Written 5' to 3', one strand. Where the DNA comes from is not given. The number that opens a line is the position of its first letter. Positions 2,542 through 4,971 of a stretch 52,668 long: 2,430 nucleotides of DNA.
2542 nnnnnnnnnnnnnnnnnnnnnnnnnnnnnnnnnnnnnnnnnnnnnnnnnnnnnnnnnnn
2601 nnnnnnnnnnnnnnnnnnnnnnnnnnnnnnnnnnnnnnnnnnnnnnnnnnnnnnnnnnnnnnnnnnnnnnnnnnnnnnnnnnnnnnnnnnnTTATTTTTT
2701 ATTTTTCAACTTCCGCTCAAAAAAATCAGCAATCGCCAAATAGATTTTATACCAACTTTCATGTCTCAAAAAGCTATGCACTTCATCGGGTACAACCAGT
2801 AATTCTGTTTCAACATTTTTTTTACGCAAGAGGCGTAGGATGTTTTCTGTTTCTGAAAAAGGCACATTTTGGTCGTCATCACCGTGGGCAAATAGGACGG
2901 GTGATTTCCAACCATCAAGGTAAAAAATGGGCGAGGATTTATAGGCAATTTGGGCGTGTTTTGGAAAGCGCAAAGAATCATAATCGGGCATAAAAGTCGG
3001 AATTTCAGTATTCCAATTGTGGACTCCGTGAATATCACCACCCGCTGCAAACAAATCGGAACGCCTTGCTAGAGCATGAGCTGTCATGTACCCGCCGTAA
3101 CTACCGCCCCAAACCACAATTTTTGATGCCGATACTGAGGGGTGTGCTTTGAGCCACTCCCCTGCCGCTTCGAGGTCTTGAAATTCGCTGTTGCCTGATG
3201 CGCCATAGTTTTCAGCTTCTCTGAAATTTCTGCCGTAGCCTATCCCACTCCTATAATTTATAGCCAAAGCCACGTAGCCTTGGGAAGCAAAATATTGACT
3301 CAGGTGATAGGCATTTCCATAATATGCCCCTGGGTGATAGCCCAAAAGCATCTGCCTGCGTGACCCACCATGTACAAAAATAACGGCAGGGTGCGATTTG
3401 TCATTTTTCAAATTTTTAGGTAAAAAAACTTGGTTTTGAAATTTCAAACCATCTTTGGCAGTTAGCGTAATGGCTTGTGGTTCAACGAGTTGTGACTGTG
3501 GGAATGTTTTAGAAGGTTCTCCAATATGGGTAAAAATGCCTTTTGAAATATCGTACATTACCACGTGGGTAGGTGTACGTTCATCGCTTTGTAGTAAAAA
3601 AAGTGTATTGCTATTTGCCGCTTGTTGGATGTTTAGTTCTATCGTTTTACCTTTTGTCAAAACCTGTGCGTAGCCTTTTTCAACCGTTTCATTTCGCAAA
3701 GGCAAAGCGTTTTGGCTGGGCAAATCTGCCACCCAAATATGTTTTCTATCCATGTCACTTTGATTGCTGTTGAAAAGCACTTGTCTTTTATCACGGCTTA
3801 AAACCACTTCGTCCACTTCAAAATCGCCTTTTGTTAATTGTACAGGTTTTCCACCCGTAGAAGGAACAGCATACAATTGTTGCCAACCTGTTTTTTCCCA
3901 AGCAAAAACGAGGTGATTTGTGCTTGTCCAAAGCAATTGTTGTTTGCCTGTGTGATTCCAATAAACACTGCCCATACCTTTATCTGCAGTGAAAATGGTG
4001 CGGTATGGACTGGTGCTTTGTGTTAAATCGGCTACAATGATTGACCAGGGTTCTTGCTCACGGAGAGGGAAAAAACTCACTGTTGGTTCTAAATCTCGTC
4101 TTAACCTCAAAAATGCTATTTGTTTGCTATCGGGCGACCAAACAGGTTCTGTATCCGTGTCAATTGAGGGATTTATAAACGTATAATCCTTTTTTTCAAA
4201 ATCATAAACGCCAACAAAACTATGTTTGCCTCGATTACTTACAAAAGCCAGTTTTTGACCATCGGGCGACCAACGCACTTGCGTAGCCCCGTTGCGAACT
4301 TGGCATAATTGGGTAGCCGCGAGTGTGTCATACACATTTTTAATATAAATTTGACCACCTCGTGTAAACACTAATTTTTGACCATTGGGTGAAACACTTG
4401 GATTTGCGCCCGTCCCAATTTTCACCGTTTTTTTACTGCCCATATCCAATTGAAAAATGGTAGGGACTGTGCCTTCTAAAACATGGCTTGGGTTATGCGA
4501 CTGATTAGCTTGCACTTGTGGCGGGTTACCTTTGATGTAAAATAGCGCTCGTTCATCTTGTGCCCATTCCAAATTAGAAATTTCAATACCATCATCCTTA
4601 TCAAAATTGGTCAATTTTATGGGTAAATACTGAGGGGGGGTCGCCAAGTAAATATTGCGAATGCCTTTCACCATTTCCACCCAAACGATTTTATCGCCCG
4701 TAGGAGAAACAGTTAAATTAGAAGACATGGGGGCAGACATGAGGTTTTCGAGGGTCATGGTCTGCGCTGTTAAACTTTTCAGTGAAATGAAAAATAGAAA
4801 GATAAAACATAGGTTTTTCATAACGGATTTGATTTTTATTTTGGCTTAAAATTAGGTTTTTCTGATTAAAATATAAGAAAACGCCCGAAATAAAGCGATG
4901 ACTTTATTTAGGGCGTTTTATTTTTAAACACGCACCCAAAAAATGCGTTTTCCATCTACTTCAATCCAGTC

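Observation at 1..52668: The 10-mer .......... occurs 28 times in 52.7 kb, in genes, between genes and on both strands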

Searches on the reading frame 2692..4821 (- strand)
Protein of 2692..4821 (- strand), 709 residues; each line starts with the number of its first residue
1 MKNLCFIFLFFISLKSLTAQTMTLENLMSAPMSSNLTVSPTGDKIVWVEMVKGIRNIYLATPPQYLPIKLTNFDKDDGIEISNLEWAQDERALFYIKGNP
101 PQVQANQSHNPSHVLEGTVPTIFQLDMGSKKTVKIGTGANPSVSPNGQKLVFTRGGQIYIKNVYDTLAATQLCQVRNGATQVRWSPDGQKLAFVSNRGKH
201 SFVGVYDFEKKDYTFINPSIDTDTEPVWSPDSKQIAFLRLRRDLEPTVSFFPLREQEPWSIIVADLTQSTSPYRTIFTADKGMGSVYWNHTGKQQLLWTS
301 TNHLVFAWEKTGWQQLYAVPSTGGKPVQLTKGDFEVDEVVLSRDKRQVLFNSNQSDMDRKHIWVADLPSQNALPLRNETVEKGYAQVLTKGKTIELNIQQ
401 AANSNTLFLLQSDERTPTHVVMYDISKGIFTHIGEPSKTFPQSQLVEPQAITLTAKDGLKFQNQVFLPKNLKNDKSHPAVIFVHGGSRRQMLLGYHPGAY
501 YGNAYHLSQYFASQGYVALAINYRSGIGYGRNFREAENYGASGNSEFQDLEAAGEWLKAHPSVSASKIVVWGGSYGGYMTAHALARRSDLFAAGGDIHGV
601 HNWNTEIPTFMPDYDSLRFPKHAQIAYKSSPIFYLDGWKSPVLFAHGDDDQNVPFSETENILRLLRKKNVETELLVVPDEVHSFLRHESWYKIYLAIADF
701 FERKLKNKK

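Call 7: search_protein_families(library=pfam, proteins=[window:2692-4821:-])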
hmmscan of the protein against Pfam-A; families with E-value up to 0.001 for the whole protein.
window:2692-4821:- (709 aa): 11 families
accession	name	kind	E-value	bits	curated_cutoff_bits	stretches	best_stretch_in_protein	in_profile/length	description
PF00326.27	Peptidase_S9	-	2.7e-42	145.1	22.6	1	508-707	7-212/213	Prolyl oligopeptidase family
PF00930.27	DPPIV_N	-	2.4e-20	73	22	1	254-382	205-330/354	Dipeptidyl peptidase IV (DPP IV) N-terminal region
PF07676.18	PD40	-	3.9e-18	65.3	20.9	1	181-198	13-30/38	WD40-like Beta Propeller Repeat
PF01738.24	DLH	-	1.8e-12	47.8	21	1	503-689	29-193/217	Dienelactone hydrolase family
PF20434.5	BD-FAE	-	3.2e-11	43.6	26.8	1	465-581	3-104/215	BD-FAE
PF02129.25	Peptidase_S15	-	2.9e-06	27.6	23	0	457-589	1-118/262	X-Pro dipeptidyl-peptidase (S15 family)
PF12697.13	Abhydrolase_6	-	3.2e-06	28.4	26.3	1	480-624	1-110/217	Alpha/beta hydrolase family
PF00561.26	Abhydrolase_1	-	8e-05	22.8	25.8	0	478-591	1-94/245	alpha/beta hydrolase fold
PF12146.15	Hydrolase_4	-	0.00039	20.2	27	0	499-591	15-101/239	Serine aminopeptidase, S33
PF07859.19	Abhydrolase_3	-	0.00044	20.5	25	0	547-587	49-92/210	alpha/beta hydrolase fold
PF25174.1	Beta-prop_THOC3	-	0.00081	18.9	305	0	163-237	73-146/272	THOC3 beta-propeller domain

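Call 13: find_homologous_proteins(query=window:2692-4821:-, max_evalue=1e-50)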
Query window:2692-4821:- (709 aa): 2747 proteins with E <= 1e-50 among 8000 candidates; the best 120 are listed.
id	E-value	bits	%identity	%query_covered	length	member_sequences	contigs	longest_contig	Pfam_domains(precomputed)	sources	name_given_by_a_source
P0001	0.0e+0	1476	89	100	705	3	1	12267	PF02129.25,PF00326.28,PF26549.1,PF00930.28,PF12697.14,PF01738.25,PF26550.2,PF07676.19,PF20434.6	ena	-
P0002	0.0e+0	1423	84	100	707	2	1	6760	PF02129.25,PF00326.28,PF26549.1,PF00930.28,PF12697.14,PF01738.25,PF26550.2,PF07676.19,PF20434.6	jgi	jgi:dipeptidyl aminopeptidase/acylaminoacyl peptidase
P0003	0.0e+0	1374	82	100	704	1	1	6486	PF02129.25,PF00326.28,PF26549.1,PF00930.28,PF12697.14,PF01738.25,PF26550.2,PF07676.19,PF20434.6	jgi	jgi:dipeptidyl aminopeptidase/acylaminoacyl peptidase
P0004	0.0e+0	1373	82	100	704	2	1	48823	PF02129.25,PF00326.28,PF26549.1,PF00930.28,PF12697.14,PF01738.25,PF26550.2,PF07676.19,PF20434.6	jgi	jgi:dipeptidyl aminopeptidase/acylaminoacyl peptidase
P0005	0.0e+0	1143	68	100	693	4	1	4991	PF02129.25,PF00326.28,PF26549.1,PF00930.28,PF01738.25,PF26550.2,PF07676.19,PF12146.16,PF20434.6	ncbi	-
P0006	0.0e+0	1139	69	100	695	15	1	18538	PF02129.25,PF00326.28,PF26549.1,PF00930.28,PF01738.25,PF26550.2,PF07676.19,PF20434.6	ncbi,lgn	-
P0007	0.0e+0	1094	66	100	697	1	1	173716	PF02129.25,PF00326.28,PF25174.2,PF26549.1,PF00930.28,PF01738.25,PF26550.2,PF07676.19,PF20434.6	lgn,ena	-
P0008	0.0e+0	1021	62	100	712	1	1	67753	PF02129.25,PF00326.28,PF26549.1,PF00930.28,PF01738.25,PF26550.2,PF07676.19,PF20434.6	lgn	-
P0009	0.0e+0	1014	62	99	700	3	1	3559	PF02129.25,PF00326.28,PF26549.1,PF00930.28,PF01738.25,PF26550.2,PF07676.19,PF20434.6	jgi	jgi:dipeptidyl aminopeptidase/acylaminoacyl peptidase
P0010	5.2e-297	1005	63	100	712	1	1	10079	PF02129.25,PF00326.28,PF26549.1,PF00930.28,PF01738.25,PF26550.2,PF07676.19,PF20434.6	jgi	jgi:dipeptidyl aminopeptidase/acylaminoacyl peptidase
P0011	3.6e-293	992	63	100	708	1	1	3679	PF02129.25,PF00326.28,PF26549.1,PF00930.28,PF01738.25,PF07676.19,PF20434.6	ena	-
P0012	5.0e-293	992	62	100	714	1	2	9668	PF02129.25,PF00326.28,PF26549.1,PF00930.28,PF01738.25,PF26550.2,PF07676.19,PF20434.6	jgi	jgi:dipeptidyl aminopeptidase/acylaminoacyl peptidase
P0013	1.8e-291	987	61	100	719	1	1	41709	PF02129.25,PF00326.28,PF26549.1,PF00930.28,PF01738.25,PF26550.2,PF07676.19,PF20434.6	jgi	jgi:dipeptidyl aminopeptidase/acylaminoacyl peptidase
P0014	5.0e-288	975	61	100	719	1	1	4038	PF02129.25,PF00326.28,PF26549.1,PF00930.28,PF01738.25,PF26550.2,PF07676.19,PF20434.6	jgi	jgi:dipeptidyl aminopeptidase/acylaminoacyl peptidase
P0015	1.0e-286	971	61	100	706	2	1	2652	PF02129.25,PF00326.28,PF26549.1,PF00930.28,PF01738.25,PF26550.2,PF07676.19,PF20434.6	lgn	-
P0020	9.5e-275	931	58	99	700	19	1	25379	PF02129.25,PF00135.35,PF00326.28,PF26549.1,PF00930.28,PF01738.25,PF26550.2,PF00561.27,PF07676.19,PF20434.6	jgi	jgi:dipeptidyl aminopeptidase/acylaminoacyl peptidase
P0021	3.4e-268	910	58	99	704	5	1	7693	PF02129.25,PF00135.35,PF00326.28,PF26549.1,PF00930.28,PF12697.14,PF01738.25,PF26550.2,PF07676.19,PF20434.6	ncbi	-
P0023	2.9e-261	887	56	100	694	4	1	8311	PF02129.25,PF00326.28,PF25174.2,PF26549.1,PF00930.28,PF12697.14,PF01738.25,PF26550.2,PF07676.19,PF20434.6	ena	-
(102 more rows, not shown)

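Call 15: find_encoding_contigs(protein=P0004, flank=10000, max_places=3)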
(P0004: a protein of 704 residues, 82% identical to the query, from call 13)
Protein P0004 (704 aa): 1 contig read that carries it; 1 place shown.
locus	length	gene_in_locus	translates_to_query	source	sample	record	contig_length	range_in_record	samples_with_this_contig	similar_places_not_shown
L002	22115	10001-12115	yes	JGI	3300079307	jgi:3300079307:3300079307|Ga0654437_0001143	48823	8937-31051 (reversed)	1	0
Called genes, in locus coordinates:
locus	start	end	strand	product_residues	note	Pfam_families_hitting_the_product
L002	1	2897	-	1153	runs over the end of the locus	PF00704:Glyco_hydro_18, PF01522:Polysacc_deac_1, PF13506:Glyco_transf_21, PF13641:Glyco_tranf_2_3, PF00535:Glycos_transf_2, PF10111:Glyco_tranf_2_2 (weak), PF01644:Chitin_synth_1 (weak), PF13632:Glyco_trans_2_3, +1 more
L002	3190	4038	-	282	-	-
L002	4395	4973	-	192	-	PF20221:DUF6580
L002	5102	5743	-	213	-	PF13618:Gluconate_2-dh3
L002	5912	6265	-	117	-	PF05635:23S_rRNA_IVP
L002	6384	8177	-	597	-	PF00732:GMC_oxred_N, PF00890:FAD_binding_2 (weak), PF05199:GMC_oxred_C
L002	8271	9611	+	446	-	-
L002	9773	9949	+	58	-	-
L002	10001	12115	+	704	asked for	PF07676:PD40 (faint), PF26549:Tricorn_N (weak), PF26550:Tricorn_2nd, PF00930:DPPIV_N, PF02129:Peptidase_S15 (faint), PF01738:DLH, PF12697:Abhydrolase_6 (weak), PF00326:Peptidase_S9, +1 more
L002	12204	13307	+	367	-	PF02746:MR_MLE_N, PF13378:MR_MLE_C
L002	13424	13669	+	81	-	PF04255:DUF433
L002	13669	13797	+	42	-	PF18478:PIN_10 (weak), PF18480:DUF5615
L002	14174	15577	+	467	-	PF13520:AA_permease_2, PF00324:AA_permease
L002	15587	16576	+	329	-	PF01757:Acyl_transf_3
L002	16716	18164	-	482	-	PF00590:TP_methylase, PF13241:NAD_binding_7, PF14824:Sirohm_synth_M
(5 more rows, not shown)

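Call 16: find_encoding_contigs(protein=P0007, flank=10000, max_places=3)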
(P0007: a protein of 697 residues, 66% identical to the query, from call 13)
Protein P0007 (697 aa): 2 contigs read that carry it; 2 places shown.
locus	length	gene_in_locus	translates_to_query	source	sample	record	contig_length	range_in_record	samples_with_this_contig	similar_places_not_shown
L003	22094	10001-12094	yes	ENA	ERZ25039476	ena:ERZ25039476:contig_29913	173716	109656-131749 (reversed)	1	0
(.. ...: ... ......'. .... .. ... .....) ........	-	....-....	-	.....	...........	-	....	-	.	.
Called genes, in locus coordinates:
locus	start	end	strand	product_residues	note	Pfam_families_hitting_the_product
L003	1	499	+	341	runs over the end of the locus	PF14378:PAP2_3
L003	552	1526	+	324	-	PF00781:DAGK_cat, PF19279:YegS_C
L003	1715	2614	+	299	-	PF13612:DDE_Tnp_1_3, PF01609:DDE_Tnp_1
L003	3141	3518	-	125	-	-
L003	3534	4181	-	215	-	PF01656:CbiA, PF06564:CBP_BcsQ (faint), PF07015:VirC1, PF09140:MipZ, PF10609:ParA, PF13614:AAA_31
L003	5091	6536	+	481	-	PF01051:Rep3_N, PF21205:Rep3_C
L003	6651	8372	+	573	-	PF00932:LTD, PF18962:Por_Secre_tail (weak)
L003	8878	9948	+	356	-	PF17396:DUF1611_N, PF07755:DUF1611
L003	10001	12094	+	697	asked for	PF07676:PD40 (faint), PF26549:Tricorn_N, PF26550:Tricorn_2nd (weak), PF00930:DPPIV_N, PF26550:Tricorn_2nd (weak), PF20434:BD-FAE, PF00326:Peptidase_S9, PF01738:DLH, +2 more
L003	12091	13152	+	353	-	PF02746:MR_MLE_N, PF13378:MR_MLE_C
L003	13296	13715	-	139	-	-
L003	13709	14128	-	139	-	PF19964:EAD11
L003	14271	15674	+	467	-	PF13520:AA_permease_2, PF00324:AA_permease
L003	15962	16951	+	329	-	PF01757:Acyl_transf_3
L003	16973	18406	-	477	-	PF00590:TP_methylase, PF13241:NAD_binding_7, PF14824:Sirohm_synth_M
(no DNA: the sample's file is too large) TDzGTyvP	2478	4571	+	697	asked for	PF07676:PD40 (faint), PF26549:Tricorn_N, PF26550:Tricorn_2nd (weak), PF00930:DPPIV_N, PF26550:Tricorn_2nd (weak), PF20434:BD-FAE, PF00326:Peptidase_S9, PF01738:DLH, +2 more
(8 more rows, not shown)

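Call 17: find_encoding_contigs(protein=P0006, flank=10000, max_places=3)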
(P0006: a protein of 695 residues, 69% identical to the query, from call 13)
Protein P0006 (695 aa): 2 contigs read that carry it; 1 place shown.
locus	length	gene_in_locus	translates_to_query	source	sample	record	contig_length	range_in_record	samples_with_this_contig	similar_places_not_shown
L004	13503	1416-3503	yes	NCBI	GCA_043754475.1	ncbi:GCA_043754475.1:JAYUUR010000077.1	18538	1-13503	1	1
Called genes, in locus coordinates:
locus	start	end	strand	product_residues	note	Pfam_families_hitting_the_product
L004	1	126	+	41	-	?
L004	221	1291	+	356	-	PF17396:DUF1611_N, PF07755:DUF1611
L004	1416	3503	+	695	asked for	PF07676:PD40 (faint), PF26549:Tricorn_N (faint), PF00930:DPPIV_N, PF01738:DLH, PF02129:Peptidase_S15 (weak), PF20434:BD-FAE (weak), PF00326:Peptidase_S9, PF20434:BD-FAE (weak), +1 more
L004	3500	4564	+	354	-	PF02746:MR_MLE_N, PF13378:MR_MLE_C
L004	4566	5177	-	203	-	-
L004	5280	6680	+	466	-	PF13520:AA_permease_2, PF00324:AA_permease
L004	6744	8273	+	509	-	PF00135:COesterase, PF20434:BD-FAE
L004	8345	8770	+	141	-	-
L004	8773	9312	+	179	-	-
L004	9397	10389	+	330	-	PF01757:Acyl_transf_3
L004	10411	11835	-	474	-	PF00590:TP_methylase, PF13241:NAD_binding_7, PF14824:Sirohm_synth_M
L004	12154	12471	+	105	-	-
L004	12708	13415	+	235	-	PF01507:PAPS_reduct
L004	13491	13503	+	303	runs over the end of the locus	PF01507:PAPS_reduct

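Call 23: find_related_loci(query=A1, collection=genome_contigs, flank=10000)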
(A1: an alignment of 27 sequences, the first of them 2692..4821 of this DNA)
Query A1 (709 aa) in genome_contigs; peptide patterns used: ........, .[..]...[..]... (x = any residue, [..] = any of these).
600 stretches matched a pattern (row limit reached: there are more); 598 encode a relative of the query (tblastn E <= 1e-3); the best 80 are kept; 80 distinct loci.
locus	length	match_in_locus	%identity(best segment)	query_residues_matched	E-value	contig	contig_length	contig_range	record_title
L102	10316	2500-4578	44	1-709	0e+0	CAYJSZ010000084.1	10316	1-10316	MAG TPA_asm: uncultured Ignavibacteriaceae bacterium isolate ERP125453_co1_265 genome assembly, contig: NODE_7550_length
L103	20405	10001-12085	44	1-706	0e+0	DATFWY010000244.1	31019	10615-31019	MAG TPA_asm: Blastocatellia bacterium isolate SMAG_U9503 k141_14111988, whole genome shotgun sequence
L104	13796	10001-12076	46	5-709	0e+0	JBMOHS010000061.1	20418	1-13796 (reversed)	MAG: Blastocatellia bacterium isolate Deming_bin.365 contig6694, whole genome shotgun sequence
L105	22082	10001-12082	43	1-706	0e+0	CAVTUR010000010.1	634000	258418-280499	MAG: Blastocatellia bacterium isolate MFD04944.bin.3.75 genome assembly, contig: contig_26639, whole genome shotgun sequ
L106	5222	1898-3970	44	4-709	0e+0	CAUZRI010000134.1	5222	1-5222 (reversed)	MAG: Gammaproteobacteria bacterium isolate CB4_SCM.19 genome assembly, contig: Ga0302127_10012019, whole genome shotgun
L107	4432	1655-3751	44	5-707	0e+0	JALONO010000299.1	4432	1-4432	MAG: Bernardetiaceae bacterium isolate Prado079 scaffold_59077, whole genome shotgun sequence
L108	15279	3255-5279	45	16-705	0e+0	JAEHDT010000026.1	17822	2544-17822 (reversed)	MAG: Gemmatimonadetes bacterium isolate EFPC_76 k127_1294092, whole genome shotgun sequence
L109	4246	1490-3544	45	8-707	0e+0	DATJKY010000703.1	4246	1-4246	MAG TPA_asm: Terriglobia bacterium isolate SMAG_U15605 k141_791094, whole genome shotgun sequence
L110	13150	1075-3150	42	4-709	0e+0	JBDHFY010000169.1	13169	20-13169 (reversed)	MAG: Gemmatimonadota bacterium isolate M8-58_Bin_338 M8-58_Bin_338_scaffold_41624, whole genome shotgun sequence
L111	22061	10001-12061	45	5-706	0e+0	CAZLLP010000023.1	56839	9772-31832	MAG TPA_asm: uncultured Gemmatimonadaceae bacterium isolate SRP302447_co4_277 genome assembly, contig: NODE_1657_length_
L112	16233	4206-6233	45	18-707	0e+0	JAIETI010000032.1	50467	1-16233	MAG: Gemmatimonadaceae bacterium isolate time.spades.CONCOCT.1kb_032 c_000000000005, whole genome shotgun sequence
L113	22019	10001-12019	45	21-709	0e+0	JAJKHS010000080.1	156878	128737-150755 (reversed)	MAG: Thermoanaerobaculum sp. isolate b48_HoplandSoilSeptJan k101_4332854, whole genome shotgun sequence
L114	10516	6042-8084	43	20-705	0e+0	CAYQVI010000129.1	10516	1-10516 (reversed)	MAG TPA_asm: uncultured Gemmatimonadaceae bacterium isolate SRP072547_co1_38 genome assembly, contig: NODE_12384_length_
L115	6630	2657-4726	44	5-709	0e+0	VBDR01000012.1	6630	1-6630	MAG: Chloroflexi bacterium isolate CF_5 14_1009_02_40cm_scaffold_14080, whole genome shotgun sequence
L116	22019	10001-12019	44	20-708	0e+0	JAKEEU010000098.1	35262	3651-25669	MAG: candidate division KSB1 bacterium isolate PMV_1_maxbin.001 PMV_1_maxbin.001.k101_430322, whole genome shotgun seque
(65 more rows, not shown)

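Call 24: list_cluster_members(proteins=[P0005, P0006, P0021, P0007, P0001])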
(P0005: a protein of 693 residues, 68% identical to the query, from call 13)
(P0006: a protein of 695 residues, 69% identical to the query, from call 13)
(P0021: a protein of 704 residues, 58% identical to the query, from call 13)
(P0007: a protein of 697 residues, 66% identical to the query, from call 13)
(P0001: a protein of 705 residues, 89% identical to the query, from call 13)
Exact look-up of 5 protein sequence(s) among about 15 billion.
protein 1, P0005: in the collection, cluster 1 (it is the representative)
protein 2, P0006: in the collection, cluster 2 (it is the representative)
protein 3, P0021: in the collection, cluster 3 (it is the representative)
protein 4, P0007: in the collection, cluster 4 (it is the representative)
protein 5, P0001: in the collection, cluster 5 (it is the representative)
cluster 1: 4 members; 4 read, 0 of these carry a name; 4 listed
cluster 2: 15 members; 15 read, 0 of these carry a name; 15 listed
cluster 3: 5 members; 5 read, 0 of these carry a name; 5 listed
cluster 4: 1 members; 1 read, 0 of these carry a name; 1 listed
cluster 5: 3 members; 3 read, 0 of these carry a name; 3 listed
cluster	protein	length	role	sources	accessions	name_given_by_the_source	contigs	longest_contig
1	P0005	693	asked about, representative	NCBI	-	-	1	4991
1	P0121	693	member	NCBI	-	-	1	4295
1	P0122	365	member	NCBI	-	-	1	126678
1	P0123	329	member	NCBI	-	-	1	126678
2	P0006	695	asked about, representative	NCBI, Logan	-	-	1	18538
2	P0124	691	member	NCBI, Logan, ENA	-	-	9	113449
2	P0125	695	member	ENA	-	-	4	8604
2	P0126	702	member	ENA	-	-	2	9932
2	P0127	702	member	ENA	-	-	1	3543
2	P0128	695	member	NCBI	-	-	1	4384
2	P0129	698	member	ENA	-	-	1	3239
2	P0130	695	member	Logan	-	-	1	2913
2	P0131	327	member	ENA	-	-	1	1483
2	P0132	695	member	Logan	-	-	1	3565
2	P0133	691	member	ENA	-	-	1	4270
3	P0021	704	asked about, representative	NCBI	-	-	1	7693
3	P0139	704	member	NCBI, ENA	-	-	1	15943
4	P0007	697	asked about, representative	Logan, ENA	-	-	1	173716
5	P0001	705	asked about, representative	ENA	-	-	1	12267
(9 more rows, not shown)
